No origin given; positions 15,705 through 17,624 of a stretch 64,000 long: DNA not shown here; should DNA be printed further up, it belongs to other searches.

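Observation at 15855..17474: Cytochrome c fused to a LivK-like periplasmic substrate-binding protein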

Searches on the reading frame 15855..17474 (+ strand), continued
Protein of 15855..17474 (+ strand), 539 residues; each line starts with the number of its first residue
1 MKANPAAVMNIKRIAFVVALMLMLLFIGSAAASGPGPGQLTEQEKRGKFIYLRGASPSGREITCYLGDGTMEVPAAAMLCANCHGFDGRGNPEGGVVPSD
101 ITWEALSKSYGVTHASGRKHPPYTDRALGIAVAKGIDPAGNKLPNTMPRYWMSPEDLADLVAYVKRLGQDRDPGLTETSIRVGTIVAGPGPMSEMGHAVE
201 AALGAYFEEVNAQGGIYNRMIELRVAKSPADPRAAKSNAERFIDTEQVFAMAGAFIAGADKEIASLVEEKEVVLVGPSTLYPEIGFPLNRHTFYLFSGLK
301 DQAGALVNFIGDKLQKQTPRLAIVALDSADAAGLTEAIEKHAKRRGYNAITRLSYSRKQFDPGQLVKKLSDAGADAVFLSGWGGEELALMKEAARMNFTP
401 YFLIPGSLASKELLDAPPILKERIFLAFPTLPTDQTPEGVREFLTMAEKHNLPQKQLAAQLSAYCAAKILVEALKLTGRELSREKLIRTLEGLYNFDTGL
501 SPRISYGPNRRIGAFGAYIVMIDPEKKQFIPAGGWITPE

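Call 42: predict_structure(alignment_id=A1)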
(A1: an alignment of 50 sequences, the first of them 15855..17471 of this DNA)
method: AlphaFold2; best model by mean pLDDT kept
length: 539 residues; sequences in the alignment: 50
mean_pLDDT: 81.6   pTM: 0.74
mean pLDDT of the five models: 81.6, 81.1, 79.3, 74.6, 70.0
residues with pLDDT >= 90: 151; 70-90: 304; 50-70: 65; < 50: 19
segments of 3 or more residues with pLDDT < 50: 1-4, 28-34
pLDDT, mean of each block of 10 residues (from residue 1): 50 77 56 56 87 82 79 82 75 68 75 56 86 86 82 92 83 85 86 86 96 93 88 81 88 72 79 75 59 80 89 88 84 85 89 89 95 93 84 96 86 90 89 85 95 87 91 87 83 82 67 77 87 70
secondary structure, 60 per line:
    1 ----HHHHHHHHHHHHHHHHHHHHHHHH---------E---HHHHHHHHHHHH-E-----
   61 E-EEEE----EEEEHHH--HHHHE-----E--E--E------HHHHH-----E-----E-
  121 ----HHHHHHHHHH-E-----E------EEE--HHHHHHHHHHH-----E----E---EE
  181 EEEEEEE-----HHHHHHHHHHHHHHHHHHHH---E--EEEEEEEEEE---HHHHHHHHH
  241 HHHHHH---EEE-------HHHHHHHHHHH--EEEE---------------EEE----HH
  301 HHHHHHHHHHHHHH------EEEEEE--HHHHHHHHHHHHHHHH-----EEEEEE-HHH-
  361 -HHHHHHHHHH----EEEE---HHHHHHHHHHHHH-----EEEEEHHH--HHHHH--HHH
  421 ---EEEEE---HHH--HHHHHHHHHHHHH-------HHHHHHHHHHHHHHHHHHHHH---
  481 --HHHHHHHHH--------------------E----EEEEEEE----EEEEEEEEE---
elements in order: H5-28 H42-53 E63-66 E71-74 H80-83 H103-107 H125-134 E149-151 H154-164 E179-187 H193-212 E219-228 H232-246 E250-252 H260-270 E273-276 E292-294 H299-314 E321-326 H329-344 E350-355 H362-371 E376-379 H383-395 E401-405 H411-415 E424-428 H437-449 H457-477 H483-491 E517-523 E528-536

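Call 45: search_protein_families(library=pfam, proteins=[L084:1522-9693:+, L084:9690-10178:+, L084:10211-11017:+, L084:11042-11875:+, L084:11881-13539:+, L084:16999-18015:+, L084:135-1502:+], max_evalue=0.001)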
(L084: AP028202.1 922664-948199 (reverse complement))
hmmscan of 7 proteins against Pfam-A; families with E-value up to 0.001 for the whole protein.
L084:1522-9693:+ (2723 aa): 4 families
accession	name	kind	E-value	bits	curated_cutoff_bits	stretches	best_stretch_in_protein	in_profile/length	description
PF17803.7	Cadherin_4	-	4.4e-13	50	25.1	2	526-582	13-69/71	Bacterial cadherin-like domain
PF17963.7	Big_9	-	7.9e-13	49.5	23.6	2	526-619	3-88/89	Bacterial Ig domain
PF17892.7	Cadherin_5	-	1.6e-08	34.7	26.5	1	526-619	4-97/98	Cadherin-like domain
PF17210.9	SdrD_B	-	3.9e-07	30.7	29.7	0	1147-1197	7-57/112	SdrD B-like domain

L084:9690-10178:+ (162 aa): 0 families

L084:10211-11017:+ (268 aa): 1 family
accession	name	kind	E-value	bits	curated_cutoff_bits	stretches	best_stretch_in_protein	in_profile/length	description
PF17131.11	LolA_like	-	1.2e-06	28.7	30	1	145-254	71-182/184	Outer membrane lipoprotein-sorting protein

L084:11042-11875:+ (277 aa): 0 families

L084:11881-13539:+ (552 aa): 1 family
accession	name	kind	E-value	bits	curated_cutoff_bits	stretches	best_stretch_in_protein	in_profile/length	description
PF00034.26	Cytochrom_C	-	2.7e-05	25.8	21.3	1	70-169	9-89/90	Cytochrome c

L084:16999-18015:+ (338 aa): 3 families
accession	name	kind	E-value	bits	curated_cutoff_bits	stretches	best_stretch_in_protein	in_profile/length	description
PF02630.20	SCO1-SenC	-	3.1e-22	79.4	22.8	1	187-294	5-108/134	SCO1/SenC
PF00578.27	AhpC-TSA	-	4.7e-07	30.2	26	1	183-294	5-103/124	AhpC/TSA family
PF08534.16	Redoxin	-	0.00037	20.7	26.6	1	182-252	5-75/148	Redoxin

L084:135-1502:+ (455 aa): 2 families
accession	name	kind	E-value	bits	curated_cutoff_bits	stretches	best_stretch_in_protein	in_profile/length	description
PF07732.21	Cu-oxidase_3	-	2.4e-12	47.4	21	1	2-109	23-117/119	Multicopper oxidase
PF07731.20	Cu-oxidase_2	-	1e-05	25.8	20.4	0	191-265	2-73/137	Multicopper oxidase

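Call 46: fold_search(model_id=the predicted structure, library=pdb)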
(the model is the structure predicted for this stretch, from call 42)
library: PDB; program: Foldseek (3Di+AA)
matches with E <= 10: 1956; with E <= 0.001: 1110
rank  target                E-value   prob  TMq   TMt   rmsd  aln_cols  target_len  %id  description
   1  4n03                  1.5e-20  1.00  0.51  0.67   5.6       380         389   20  Fatty acid ABC transporter substrate-binding protein from Thermomonospora curvata (released 2013-10-16)
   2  3lkb_A                1.6e-19  1.00  0.52  0.69   5.3       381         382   18  Crystal structure of a branched chain amino acid ABC transporter from Thermus thermophilus with bound valine (released 2010-02-09)
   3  4n0q_B                3.2e-19  1.00  0.49  0.71   5.5       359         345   18  Crystal Structure of an ABC transporter, substrate-binding protein from Brucella melitensis 16M in complex with L-Leuc (released 2013-11-06)
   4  4q6w_B                1.1e-18  1.00  0.47  0.64   6.9       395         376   17  Crystal Structure of Periplasmic Binding Protein type 1 from Bordetella pertussis Tohama I complexed with 3-Hydroxy Be (released 2014-07-02)
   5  3lop                  1.2e-18  1.00  0.47  0.67   5.7       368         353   18  Crystal structure of substrate-binding periplasmic protein (Pbp) from Ralstonia solanacearum (released 2010-02-23)
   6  4q6w_A                1.9e-18  1.00  0.49  0.67   5.8       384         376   17  Crystal Structure of Periplasmic Binding Protein type 1 from Bordetella pertussis Tohama I complexed with 3-Hydroxy Be (released 2014-07-02)
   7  4mpt_A                3.7e-18  1.00  0.48  0.66   6.0       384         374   17  Crystal Structure of Periplasmic binding Protein Type 1 from Bordetella pertussis Tohama I (released 2013-12-11)
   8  3hut                  1.1e-17  1.00  0.51  0.75   4.7       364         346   17  Crystal structure of a putative branched-chain amino acid ABC transporter from Rhodospirillum rubrum (released 2009-06-30)
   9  4n0q_A                1.5e-17  1.00  0.48  0.70   5.4       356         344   17  Crystal Structure of an ABC transporter, substrate-binding protein from Brucella melitensis 16M in complex with L-Leuc (released 2013-11-06)
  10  3eaf                  3.8e-17  1.00  0.51  0.69   4.8       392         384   17  Crystal structure of ABC transporter, substrate binding protein Aeropyrum pernix (released 2008-09-09)
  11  1z15                  4.5e-17  1.00  0.50  0.72   4.9       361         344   17  Crystal structure analysis of periplasmic Leu/Ile/Val-binding protein in superopen form (released 2005-10-04)
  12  4m88                  4.5e-17  1.00  0.48  0.68   5.4       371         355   20  Crystal structure of extracellular ligand-binding receptor from Verminephrobacter eiseniae ef01-2 (released 2013-11-06)
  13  4gnr                  5.1e-17  1.00  0.47  0.68   5.7       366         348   16  1.0 Angstrom resolution crystal structure of the branched-chain amino acid transporter substrate binding protein LivJ fr (released 2012-09-05)
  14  4q6b                  5.4e-17  1.00  0.50  0.75   5.0       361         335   17  Crystal Structure of ABC Transporter Substrate-Binding Protein fromDesulfitobacterium hafniense complex with Leu (released 2014-07-02)
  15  3h5l_A                7.2e-17  1.00  0.51  0.67   6.0       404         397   15  Crystal structure of a putative branched-chain amino acid ABC transporter from Silicibacter pomeroyi (released 2009-05-05)
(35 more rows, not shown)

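Call 60: search_protein_representatives(alignment_id=A1)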
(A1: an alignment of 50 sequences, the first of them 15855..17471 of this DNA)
Query: 50 sequences, 536 profile positions. Proteins with E-value up to 0.001 (for the whole library): 25261; up to 1e-10: 8040; up to 1e-30: 1815. The best 150 are listed.
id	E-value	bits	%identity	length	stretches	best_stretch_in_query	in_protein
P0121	6.3e-200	681.8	-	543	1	27-534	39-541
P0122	3.7e-197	672.7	-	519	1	22-535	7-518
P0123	6.8e-195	665.2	-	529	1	12-535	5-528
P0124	2.3e-193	660.2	-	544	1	16-535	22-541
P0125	4.9e-191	652.5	-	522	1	27-535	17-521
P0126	1.7e-190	650.7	-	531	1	22-535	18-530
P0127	1.3e-187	641.2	-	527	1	18-535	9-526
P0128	2.9e-184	630.1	-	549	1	14-535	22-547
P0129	3.3e-183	626.6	-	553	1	32-535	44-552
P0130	3.4e-183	626.6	-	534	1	16-535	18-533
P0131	1.1e-180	618.3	-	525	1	29-535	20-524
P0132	4.0e-180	616.5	-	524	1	21-534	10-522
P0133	1.3e-179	614.8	-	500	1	34-534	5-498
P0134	1.9e-179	614.2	-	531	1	25-536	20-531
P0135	2.7e-179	613.7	-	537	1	38-535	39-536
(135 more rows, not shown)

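Call 68: search_protein_families(library=pfam, proteins=[L015:1249-2184:-, L015:2211-3665:-, L015:3200-4201:-, L015:6311-7726:-, L015:7817-9505:-, L015:9956-11650:+, L015:11692-13011:-, L015:14817-15857:-, L015:17246-18421:+, L015:18949-20418:+], max_evalue=0.0001)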
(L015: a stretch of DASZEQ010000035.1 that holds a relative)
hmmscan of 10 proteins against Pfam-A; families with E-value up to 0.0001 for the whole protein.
L015:1249-2184:- (311 aa): 2 families
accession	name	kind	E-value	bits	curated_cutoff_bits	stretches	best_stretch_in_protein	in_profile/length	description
PF00005.33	ABC_tran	-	2.4e-28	99.9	25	1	27-169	1-136/137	ABC transporter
PF13304.12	AAA_21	-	3.5e-09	37.6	27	0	139-199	235-298/304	AAA domain, putative AbiEii toxin, Type IV TA system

L015:2211-3665:- (484 aa): 1 family
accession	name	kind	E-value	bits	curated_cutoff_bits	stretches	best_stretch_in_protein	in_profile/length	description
PF13432.12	TPR_16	-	3.2e-06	27.9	32.7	1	309-361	12-65/65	Tetratricopeptide repeat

L015:3200-4201:- (333 aa): 1 family
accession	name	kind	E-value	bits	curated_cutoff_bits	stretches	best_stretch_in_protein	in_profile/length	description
PF12679.13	ABC2_membrane_2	-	5.9e-16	59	27.2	1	81-330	2-281/283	ABC-2 family transporter protein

L015:6311-7726:- (471 aa): 11 families
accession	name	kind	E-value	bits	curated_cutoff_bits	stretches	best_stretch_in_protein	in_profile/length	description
PF00158.32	Sigma54_activat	-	2.7e-73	245.6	20.2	1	142-309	1-168/168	Sigma-54 interaction domain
PF00072.30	Response_reg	-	1.9e-31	109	30.2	1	4-113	1-110/111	Response regulator receiver domain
PF25601.1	AAA_lid_14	-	1.9e-26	92.1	27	1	314-391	1-79/87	AAA+ ATPase lid domain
PF14532.12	Sigma54_activ_2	-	1.6e-23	83.9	25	1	143-313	1-138/138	Sigma-54 interaction domain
PF07728.20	AAA_5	-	4.5e-10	40.1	22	1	166-284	2-123/139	AAA domain (dynein-related subfamily)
PF02954.25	HTH_8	-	5e-10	39.4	22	1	411-446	2-37/42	Bacterial regulatory protein, Fis family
PF00004.35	AAA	-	3e-08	34.6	21.2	1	166-300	1-123/131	ATPase family associated with various cellular activities (AAA)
PF13191.12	AAA_16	-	7.9e-07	30.2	32.6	1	141-260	1-122/167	AAA ATPase domain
PF01078.27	Mg_chelatase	-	7.6e-06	25.9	20.3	0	154-190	13-49/207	Magnesium chelatase, subunit ChlI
PF07724.20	AAA_2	-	1e-05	26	27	1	164-280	4-121/166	AAA domain (Cdc48 subfamily)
PF20030.5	bpMoxR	-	1.3e-05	24.8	27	1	153-289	21-150/205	MoxR domain in the MoxR-vWA-beta-propeller ternary systems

L015:7817-9505:- (562 aa): 6 families
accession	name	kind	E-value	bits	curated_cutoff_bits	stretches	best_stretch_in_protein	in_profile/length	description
PF02518.31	HATPase_c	-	6.6e-30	104.2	26.4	1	450-555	2-110/111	Histidine kinase-, DNA gyrase B-, and HSP90-like ATPase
PF00512.31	HisKA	-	4.9e-17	62.2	26.9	1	342-403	3-63/66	His Kinase A (phospho-acceptor) domain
PF25323.1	6TM_PilS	-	1e-13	51.8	27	1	15-197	7-186/189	PilS-like transmembrane domain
PF13426.13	PAS_9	-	6.5e-12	46.1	27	1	224-324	3-103/103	PAS domain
PF00989.32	PAS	-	5.2e-10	39.8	22.6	1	215-321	4-112/113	PAS fold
PF08448.16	PAS_4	-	6e-07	30.1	23.1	1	219-326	2-109/110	PAS fold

L015:9956-11650:+ (564 aa): 3 families
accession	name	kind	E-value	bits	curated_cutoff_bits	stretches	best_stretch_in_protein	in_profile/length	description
PF13458.12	Peripla_BP_6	-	2.6e-43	149.4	31.7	1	201-548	1-339/343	Periplasmic binding protein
PF00034.26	Cytochrom_C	-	2.6e-08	35.5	21.3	1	101-189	11-89/90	Cytochrome c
PF13433.12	Peripla_BP_5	-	1.3e-06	28.2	27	1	202-294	1-93/363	Periplasmic binding protein domain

L015:11692-13011:- (439 aa): 1 family
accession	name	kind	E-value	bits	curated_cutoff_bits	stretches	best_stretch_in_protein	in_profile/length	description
PF13088.12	BNR_2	-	5.1e-09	36.3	31.4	1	102-292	29-208/277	BNR repeat-like domain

L015:14817-15857:- (346 aa): 1 family
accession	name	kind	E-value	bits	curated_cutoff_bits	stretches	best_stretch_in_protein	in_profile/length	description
PF04371.20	PAD_porph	-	3.5e-123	411.4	25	1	14-344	1-321/321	Porphyromonas-type peptidyl-arginine deiminase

L015:17246-18421:+ (391 aa): 1 family
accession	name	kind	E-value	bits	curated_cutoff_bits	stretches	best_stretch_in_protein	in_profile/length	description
PF00155.27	Aminotran_1_2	-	9e-55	186.7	19.7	1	27-373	8-353/361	Aminotransferase class I and II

L015:18949-20418:+ (489 aa): 1 family
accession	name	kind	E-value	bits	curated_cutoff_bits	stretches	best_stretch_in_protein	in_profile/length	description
PF02696.19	SelO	-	1.1e-145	486.4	22.8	1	5-459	3-465/466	Protein adenylyltransferase SelO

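Call 86: search_protein_families(library=phrogs, proteins=[window:15855-17474:+], max_evalue=0.001)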
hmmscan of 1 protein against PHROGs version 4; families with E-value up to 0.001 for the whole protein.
window:15855-17474:+ (539 aa): 0 families
